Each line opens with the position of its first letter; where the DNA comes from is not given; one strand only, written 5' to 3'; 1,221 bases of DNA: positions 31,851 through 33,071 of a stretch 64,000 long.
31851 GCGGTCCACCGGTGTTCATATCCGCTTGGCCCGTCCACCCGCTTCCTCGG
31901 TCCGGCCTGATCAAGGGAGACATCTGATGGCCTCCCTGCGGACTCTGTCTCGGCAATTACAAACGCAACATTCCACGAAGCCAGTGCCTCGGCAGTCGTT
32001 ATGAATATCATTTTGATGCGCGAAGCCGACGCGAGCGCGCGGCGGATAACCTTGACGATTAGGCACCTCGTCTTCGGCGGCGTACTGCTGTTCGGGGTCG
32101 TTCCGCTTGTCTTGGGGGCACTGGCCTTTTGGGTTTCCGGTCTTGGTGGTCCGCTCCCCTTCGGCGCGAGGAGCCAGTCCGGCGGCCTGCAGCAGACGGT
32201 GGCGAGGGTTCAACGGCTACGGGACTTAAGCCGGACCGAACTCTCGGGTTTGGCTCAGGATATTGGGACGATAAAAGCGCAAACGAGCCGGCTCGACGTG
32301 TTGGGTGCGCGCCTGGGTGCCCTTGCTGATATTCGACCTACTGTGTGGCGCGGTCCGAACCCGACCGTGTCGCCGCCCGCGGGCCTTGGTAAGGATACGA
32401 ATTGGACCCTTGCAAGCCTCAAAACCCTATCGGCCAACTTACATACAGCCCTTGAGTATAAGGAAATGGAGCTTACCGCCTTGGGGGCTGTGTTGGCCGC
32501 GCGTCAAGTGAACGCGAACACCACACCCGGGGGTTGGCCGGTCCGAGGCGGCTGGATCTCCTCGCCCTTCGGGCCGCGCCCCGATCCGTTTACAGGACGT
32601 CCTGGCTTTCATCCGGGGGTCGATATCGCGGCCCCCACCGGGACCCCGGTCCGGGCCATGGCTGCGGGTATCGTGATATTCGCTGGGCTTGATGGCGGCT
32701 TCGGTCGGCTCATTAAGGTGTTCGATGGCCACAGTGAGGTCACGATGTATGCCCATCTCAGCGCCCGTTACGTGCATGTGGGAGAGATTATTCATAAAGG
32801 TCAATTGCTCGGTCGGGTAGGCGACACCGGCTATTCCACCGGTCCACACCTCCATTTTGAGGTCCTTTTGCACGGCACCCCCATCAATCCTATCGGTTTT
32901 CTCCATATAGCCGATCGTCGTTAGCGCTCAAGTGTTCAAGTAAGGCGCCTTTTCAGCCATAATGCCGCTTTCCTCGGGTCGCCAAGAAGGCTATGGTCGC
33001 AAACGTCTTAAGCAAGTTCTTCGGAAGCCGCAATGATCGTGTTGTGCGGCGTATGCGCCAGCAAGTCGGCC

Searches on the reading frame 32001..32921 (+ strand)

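Call 37: search_protein_families(library=pfam, proteins=[window:32001-32921:+], max_evalue=0.001)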
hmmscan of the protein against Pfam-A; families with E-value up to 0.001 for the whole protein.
window:32001-32921:+ (307 aa): 1 family
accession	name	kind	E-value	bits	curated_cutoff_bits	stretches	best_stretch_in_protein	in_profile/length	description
PF01551.29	Peptidase_M23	-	1.8e-30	105.4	28.7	1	203-297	2-96/96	Peptidase family M23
